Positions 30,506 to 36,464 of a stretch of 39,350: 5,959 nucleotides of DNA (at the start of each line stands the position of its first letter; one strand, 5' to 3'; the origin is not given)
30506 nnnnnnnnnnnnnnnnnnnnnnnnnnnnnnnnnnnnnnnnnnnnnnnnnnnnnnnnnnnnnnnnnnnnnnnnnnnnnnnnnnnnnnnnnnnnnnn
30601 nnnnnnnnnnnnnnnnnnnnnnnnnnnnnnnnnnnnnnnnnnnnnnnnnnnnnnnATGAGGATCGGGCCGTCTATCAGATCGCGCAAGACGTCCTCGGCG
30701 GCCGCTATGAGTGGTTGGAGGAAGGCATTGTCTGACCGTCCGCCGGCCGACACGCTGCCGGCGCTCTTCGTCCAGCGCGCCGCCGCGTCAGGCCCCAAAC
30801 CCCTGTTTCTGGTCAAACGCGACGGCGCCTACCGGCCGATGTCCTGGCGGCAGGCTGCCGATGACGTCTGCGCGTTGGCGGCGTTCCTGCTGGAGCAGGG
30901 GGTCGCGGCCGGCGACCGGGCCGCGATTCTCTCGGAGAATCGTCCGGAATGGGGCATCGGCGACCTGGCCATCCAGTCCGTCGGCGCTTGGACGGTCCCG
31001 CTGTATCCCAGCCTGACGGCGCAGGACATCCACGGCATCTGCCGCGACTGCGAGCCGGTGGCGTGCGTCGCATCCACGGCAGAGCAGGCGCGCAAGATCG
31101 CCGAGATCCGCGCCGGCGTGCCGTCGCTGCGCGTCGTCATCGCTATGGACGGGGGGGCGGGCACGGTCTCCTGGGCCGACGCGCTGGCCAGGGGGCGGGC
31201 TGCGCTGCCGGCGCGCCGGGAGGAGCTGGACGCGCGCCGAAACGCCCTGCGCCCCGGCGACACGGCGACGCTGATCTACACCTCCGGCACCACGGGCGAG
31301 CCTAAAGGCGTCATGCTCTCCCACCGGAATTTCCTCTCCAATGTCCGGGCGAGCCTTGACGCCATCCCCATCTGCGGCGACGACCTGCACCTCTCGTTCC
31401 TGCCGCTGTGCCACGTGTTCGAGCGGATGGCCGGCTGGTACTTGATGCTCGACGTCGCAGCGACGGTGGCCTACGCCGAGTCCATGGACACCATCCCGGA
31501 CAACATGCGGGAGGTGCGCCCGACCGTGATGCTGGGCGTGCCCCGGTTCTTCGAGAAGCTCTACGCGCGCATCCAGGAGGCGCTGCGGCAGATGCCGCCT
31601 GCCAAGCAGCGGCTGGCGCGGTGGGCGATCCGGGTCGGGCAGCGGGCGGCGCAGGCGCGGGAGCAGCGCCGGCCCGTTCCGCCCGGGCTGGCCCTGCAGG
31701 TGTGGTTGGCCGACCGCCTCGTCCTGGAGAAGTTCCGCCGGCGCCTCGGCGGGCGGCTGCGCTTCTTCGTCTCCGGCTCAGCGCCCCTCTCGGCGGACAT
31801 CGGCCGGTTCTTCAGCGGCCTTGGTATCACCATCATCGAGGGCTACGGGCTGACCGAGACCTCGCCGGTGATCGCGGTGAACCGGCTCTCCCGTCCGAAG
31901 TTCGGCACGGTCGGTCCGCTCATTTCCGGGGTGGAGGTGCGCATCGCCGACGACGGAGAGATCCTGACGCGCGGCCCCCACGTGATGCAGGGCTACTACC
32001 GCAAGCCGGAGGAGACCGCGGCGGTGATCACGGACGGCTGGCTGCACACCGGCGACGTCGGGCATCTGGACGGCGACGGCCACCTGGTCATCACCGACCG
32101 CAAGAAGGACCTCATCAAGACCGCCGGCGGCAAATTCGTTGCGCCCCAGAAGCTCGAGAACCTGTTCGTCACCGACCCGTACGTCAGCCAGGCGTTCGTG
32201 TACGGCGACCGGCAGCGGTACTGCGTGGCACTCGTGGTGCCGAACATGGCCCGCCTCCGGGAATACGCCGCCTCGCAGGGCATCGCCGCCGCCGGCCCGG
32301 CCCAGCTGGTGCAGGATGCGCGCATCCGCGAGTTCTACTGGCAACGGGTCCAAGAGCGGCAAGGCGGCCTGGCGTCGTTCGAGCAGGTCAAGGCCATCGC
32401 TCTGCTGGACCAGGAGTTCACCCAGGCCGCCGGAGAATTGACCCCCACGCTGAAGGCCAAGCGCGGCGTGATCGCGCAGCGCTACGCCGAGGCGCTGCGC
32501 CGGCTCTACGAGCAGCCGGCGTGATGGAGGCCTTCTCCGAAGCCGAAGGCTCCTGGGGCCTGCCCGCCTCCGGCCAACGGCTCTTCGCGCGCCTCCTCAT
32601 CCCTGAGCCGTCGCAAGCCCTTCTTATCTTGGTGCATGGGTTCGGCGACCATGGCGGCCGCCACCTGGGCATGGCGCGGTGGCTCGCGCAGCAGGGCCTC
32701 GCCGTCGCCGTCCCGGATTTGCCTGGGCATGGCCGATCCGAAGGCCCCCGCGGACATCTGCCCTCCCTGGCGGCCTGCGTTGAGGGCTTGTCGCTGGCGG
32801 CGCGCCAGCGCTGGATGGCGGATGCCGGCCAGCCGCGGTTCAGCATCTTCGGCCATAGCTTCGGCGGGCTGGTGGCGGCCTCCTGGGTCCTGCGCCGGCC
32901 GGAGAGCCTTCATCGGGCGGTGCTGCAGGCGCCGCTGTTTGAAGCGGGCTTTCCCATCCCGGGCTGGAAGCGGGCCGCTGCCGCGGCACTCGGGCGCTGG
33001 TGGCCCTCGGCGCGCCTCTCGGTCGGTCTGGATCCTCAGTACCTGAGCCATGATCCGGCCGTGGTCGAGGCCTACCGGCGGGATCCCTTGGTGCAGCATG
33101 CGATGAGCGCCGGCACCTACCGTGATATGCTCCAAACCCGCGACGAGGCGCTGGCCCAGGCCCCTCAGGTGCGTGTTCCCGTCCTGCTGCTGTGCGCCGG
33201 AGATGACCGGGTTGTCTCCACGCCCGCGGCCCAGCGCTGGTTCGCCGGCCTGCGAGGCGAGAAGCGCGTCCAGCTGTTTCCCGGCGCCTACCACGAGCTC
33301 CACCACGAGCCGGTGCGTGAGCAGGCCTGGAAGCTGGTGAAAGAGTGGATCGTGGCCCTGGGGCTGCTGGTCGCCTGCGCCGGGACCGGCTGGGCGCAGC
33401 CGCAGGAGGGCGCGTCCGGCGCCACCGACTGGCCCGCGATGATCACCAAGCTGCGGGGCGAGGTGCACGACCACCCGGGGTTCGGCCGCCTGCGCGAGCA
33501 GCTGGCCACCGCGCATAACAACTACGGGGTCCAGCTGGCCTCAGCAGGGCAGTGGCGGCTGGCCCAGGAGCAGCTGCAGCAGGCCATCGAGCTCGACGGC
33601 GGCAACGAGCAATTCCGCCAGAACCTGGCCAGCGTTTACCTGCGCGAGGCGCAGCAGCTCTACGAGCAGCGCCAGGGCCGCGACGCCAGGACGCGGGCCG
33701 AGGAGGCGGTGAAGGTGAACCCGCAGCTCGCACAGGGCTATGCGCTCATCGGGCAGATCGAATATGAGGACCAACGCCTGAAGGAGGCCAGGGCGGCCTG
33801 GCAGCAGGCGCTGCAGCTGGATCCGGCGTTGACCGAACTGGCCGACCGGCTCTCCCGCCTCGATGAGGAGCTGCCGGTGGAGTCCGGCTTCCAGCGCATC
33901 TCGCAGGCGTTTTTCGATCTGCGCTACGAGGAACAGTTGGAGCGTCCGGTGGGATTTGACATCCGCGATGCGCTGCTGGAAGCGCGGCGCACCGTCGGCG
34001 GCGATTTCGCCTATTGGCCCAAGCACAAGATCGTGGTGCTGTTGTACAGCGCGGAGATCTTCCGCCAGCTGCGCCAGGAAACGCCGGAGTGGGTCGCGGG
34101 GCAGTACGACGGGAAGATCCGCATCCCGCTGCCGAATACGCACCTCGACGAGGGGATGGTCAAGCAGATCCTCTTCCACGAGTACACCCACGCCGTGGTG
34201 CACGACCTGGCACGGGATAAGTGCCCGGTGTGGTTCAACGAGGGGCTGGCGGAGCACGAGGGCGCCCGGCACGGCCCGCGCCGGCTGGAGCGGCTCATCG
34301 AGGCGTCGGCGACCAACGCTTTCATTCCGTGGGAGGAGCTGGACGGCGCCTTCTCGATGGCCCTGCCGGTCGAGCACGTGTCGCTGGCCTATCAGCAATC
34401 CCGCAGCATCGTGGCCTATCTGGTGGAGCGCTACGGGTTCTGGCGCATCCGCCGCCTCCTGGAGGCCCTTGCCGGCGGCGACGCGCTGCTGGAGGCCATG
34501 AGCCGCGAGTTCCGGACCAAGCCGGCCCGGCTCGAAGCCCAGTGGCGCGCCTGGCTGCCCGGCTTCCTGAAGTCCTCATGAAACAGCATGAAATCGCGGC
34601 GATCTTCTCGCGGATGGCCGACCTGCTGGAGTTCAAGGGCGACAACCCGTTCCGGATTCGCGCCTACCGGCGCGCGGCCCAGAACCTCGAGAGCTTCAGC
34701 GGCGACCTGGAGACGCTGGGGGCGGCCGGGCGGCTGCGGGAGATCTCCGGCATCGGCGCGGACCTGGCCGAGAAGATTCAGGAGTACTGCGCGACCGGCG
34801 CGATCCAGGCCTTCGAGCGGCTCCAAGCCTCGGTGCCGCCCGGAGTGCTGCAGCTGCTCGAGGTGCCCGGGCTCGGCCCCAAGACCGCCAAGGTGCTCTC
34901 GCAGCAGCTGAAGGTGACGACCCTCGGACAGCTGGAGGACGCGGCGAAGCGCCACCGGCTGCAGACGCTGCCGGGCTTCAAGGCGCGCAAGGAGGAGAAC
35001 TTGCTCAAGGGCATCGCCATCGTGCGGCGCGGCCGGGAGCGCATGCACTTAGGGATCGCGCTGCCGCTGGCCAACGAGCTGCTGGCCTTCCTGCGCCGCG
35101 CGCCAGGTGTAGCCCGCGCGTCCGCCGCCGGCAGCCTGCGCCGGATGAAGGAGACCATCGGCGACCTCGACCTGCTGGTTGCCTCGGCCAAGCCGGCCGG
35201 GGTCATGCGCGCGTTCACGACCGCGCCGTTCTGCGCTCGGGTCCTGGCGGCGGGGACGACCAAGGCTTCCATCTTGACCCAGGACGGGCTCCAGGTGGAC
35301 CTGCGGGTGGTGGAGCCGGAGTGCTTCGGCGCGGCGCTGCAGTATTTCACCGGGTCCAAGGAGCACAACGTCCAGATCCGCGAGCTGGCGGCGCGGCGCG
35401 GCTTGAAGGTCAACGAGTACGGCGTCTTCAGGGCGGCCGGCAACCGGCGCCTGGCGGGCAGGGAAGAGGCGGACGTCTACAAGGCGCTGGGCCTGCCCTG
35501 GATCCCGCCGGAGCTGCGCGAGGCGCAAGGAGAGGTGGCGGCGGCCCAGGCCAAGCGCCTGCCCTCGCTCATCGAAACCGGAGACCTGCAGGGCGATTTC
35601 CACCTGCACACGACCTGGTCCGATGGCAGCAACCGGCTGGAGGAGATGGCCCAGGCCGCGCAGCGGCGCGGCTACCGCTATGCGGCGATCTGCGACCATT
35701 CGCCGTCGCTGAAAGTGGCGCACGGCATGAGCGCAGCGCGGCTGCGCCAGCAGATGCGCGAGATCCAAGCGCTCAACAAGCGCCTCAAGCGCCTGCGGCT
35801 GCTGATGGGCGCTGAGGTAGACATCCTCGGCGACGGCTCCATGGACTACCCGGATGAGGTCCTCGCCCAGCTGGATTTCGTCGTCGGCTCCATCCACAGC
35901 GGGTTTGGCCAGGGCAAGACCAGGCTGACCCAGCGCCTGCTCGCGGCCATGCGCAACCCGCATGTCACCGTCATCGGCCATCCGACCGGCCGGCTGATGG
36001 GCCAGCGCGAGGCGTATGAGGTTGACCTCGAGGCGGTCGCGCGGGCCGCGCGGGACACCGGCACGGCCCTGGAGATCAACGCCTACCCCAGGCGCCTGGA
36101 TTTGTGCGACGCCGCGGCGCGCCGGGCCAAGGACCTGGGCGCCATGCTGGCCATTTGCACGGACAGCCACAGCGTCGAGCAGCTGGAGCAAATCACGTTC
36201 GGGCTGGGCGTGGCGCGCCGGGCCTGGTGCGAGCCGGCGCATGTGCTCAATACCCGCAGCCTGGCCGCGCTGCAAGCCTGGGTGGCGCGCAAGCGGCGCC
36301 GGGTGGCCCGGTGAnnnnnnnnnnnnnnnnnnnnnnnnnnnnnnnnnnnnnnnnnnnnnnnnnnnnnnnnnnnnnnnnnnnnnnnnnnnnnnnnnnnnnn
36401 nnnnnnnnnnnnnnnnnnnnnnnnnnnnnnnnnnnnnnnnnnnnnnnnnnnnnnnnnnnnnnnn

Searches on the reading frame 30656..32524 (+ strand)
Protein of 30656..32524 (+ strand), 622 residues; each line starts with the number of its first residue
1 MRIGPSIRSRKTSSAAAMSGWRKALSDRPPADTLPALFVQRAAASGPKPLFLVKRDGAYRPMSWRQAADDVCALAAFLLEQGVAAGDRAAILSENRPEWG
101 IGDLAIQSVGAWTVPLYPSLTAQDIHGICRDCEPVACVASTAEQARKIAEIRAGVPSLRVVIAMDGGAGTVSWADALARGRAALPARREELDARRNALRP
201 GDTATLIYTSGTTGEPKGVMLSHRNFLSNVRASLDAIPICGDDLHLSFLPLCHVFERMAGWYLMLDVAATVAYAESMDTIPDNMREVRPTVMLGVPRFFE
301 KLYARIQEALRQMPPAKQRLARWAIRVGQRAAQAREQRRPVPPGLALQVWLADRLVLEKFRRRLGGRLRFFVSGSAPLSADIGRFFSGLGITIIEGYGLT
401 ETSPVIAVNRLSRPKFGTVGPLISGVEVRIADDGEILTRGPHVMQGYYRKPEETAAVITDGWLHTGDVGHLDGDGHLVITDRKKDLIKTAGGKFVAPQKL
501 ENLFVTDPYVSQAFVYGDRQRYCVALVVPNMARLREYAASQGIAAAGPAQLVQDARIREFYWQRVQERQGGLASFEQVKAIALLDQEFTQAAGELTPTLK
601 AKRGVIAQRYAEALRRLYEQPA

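Call 12: search_protein_families(library=pfam, proteins=[window:30656-32524:+], max_evalue=0.001)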
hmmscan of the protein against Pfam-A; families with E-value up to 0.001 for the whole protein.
window:30656-32524:+ (622 aa): 2 families
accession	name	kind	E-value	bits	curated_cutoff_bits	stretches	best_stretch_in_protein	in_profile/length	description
PF00501.34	AMP-binding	-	1.1e-79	268.5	29.9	1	40-448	2-384/384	AMP-binding enzyme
PF23562.2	AMP-binding_C_3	-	3e-05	24.8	20.8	1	485-620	2-122/124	AMP-binding enzyme C-terminal domain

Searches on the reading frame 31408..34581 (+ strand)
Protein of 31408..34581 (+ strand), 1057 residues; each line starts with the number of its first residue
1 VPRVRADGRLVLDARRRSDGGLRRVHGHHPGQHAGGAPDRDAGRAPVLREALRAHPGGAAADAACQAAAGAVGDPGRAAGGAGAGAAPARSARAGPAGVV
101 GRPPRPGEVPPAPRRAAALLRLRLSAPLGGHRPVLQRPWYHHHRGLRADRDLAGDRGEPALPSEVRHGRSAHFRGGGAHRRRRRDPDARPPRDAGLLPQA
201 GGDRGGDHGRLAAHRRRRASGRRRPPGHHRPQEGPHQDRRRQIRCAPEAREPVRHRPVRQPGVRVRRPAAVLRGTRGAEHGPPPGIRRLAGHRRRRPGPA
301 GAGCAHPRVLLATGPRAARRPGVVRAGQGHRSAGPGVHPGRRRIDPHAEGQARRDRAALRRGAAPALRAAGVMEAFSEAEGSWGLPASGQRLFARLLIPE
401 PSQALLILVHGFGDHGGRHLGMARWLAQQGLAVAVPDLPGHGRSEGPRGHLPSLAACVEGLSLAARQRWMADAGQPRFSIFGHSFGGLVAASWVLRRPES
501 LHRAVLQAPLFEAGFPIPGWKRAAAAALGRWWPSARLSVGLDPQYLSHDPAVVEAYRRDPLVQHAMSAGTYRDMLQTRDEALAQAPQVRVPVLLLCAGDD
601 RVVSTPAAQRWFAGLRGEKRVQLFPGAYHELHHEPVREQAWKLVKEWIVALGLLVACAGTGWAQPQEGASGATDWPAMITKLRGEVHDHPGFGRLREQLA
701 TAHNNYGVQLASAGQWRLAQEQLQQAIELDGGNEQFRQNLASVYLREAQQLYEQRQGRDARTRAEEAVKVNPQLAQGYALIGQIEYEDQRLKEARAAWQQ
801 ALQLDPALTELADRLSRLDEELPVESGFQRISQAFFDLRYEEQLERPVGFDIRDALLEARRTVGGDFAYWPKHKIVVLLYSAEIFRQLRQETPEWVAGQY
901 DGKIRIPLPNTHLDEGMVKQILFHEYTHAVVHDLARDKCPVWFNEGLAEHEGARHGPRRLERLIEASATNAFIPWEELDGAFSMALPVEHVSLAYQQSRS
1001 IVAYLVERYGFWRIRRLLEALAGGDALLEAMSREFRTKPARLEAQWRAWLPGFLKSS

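Call 12: search_protein_families(library=pfam, proteins=[window:31408-34581:+], max_evalue=0.001)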
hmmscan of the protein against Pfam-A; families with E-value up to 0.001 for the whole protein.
window:31408-34581:+ (1057 aa): 8 families
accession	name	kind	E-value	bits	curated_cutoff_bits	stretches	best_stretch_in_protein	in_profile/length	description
PF12146.15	Hydrolase_4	-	8.9e-60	202.4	27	1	401-635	2-238/239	Serine aminopeptidase, S33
PF00561.26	Abhydrolase_1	-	1.3e-19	71.3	25.8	1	405-634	2-243/245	alpha/beta hydrolase fold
PF12697.13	Abhydrolase_6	-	1.3e-16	62.4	26.3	1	406-635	1-211/217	Alpha/beta hydrolase family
PF13485.12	Peptidase_MA_2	-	1.3e-13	51.7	32.4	1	919-1050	67-199/201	Peptidase MA superfamily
PF07719.23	TPR_2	-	2.4e-09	37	27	1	775-807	1-33/34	Tetratricopeptide repeat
PF13414.12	TPR_11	-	2e-06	27.8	26.8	0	782-807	1-26/42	TPR repeat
PF13432.12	TPR_16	-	8.5e-05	23.4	32.7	1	745-806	1-62/65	Tetratricopeptide repeat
PF00326.27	Peptidase_S9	-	0.00099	19.1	22.6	0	457-511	48-99/213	Prolyl oligopeptidase family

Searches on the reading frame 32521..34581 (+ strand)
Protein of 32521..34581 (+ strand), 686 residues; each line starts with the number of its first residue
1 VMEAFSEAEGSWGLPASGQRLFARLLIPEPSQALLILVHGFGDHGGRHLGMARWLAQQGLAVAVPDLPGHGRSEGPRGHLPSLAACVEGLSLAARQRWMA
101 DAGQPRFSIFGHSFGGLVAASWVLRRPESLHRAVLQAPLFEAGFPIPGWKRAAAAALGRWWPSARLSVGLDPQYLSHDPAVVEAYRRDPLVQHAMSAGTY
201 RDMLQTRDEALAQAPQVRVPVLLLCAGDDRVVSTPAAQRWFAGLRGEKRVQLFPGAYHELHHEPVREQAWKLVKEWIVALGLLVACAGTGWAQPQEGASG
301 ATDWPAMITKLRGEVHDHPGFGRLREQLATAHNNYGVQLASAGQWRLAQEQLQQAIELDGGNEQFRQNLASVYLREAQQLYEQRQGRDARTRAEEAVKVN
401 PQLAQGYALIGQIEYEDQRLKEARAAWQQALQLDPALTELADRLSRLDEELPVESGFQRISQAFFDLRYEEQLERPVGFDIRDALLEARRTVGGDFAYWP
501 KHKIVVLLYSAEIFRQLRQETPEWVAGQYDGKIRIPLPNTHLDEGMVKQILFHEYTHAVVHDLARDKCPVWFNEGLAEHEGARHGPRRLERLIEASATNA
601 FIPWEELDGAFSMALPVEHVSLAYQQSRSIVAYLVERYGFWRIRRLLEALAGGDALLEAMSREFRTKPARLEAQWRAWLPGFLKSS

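Call 40: search_protein_families(library=pfam, proteins=[window:32521-34581:+], max_evalue=0.0001)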
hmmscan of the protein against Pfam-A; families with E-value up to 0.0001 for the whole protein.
window:32521-34581:+ (686 aa): 7 families
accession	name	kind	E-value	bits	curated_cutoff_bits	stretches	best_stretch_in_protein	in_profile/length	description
PF12146.15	Hydrolase_4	-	3.8e-60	203.6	27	1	30-264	2-238/239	Serine aminopeptidase, S33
PF00561.26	Abhydrolase_1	-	4.2e-20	72.9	25.8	1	34-263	2-243/245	alpha/beta hydrolase fold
PF12697.13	Abhydrolase_6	-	5.9e-17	63.5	26.3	1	35-264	1-211/217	Alpha/beta hydrolase family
PF13485.12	Peptidase_MA_2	-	6.1e-14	52.7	32.4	1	548-679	67-199/201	Peptidase MA superfamily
PF07719.23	TPR_2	-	4.9e-10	39.2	27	0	404-436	1-33/34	Tetratricopeptide repeat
PF13414.12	TPR_11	-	6.1e-07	29.5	26.8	0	411-436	1-26/42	TPR repeat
PF13432.12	TPR_16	-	5.2e-05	24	32.7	1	374-435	1-62/65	Tetratricopeptide repeat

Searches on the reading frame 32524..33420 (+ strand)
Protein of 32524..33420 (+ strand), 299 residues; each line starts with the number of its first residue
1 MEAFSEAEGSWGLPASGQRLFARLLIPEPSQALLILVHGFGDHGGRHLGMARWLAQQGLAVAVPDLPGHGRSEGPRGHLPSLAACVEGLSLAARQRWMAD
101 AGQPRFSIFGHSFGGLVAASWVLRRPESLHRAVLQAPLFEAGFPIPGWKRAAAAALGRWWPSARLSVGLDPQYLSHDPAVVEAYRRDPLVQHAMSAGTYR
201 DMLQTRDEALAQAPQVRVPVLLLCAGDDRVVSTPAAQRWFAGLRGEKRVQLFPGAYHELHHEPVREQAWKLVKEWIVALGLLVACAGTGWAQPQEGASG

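Call 64: search_solved_structures(query=window:32524-33420:+, max_evalue=0.00001)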
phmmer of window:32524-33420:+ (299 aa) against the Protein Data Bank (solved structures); distinct sequences matched with E-value up to 0.00001: 20.
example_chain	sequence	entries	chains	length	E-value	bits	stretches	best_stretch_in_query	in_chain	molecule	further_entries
6qe2_A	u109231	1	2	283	3.7e-36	128.4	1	27-278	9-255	Monoacylglycerol lipase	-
6eic_C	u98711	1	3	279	3.4e-29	105.5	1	30-276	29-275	Mycobacterium Tuberculosis Monoglyceride Lipase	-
7p0y_A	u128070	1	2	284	4.5e-29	105.1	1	30-276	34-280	Monoacylglycerol lipase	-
9rhw_A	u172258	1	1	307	4.9e-29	105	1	30-276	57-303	Monoacylglycerol lipase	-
7ozm_A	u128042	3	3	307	5.8e-29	104.7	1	30-276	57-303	Monoacylglycerol lipase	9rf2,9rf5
3pe6_A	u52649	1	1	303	9.6e-23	84.3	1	15-276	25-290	Monoglyceride lipase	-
5zun_A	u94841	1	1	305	9.8e-23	84.3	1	15-276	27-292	Monoglyceride lipase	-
7l4t_A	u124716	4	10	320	1.2e-22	84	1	15-276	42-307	Monoglyceride lipase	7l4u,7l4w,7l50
7prm_A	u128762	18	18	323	1.2e-22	84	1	15-276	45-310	Monoglyceride lipase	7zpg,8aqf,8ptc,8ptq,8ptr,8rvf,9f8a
3hju_A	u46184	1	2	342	1.3e-22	83.9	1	15-276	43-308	Monoglyceride lipase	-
3jw8_A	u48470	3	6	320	1.3e-22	83.9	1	15-276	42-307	MGLL protein | MONOGLYCERIDE LIPASE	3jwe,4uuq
6ax1_A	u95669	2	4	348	1.4e-22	83.8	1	15-276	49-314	Monoglyceride lipase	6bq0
5o7g_A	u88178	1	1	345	1.8e-07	34.1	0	31-125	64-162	Alpha/beta hydrolase family protein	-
5olu_A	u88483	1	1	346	1.8e-07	34.1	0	31-125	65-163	Alpha/beta hydrolase family protein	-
27ct_A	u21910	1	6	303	2.9e-07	33.5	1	13-123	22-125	RPA1511_2297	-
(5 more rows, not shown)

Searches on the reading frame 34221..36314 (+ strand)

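Call 12: search_protein_families(library=pfam, proteins=[window:34221-36314:+], max_evalue=0.001)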
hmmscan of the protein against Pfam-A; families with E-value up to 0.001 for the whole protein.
window:34221-36314:+ (697 aa): 4 families
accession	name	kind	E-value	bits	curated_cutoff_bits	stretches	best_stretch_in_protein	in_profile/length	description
PF14791.11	DNA_pol_B_thumb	-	1.2e-25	89.6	25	1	372-434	1-63/63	DNA polymerase beta thumb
PF14716.13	HHH_8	-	2.2e-22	79.6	30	1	120-193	1-71/73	Helix-hairpin-helix domain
PF02811.25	PHP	-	3.4e-13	50.7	26.4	1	459-620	1-162/164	PHP domain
PF14520.12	HHH_5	-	4.2e-11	43.6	27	1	211-264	3-54/57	Helix-hairpin-helix domain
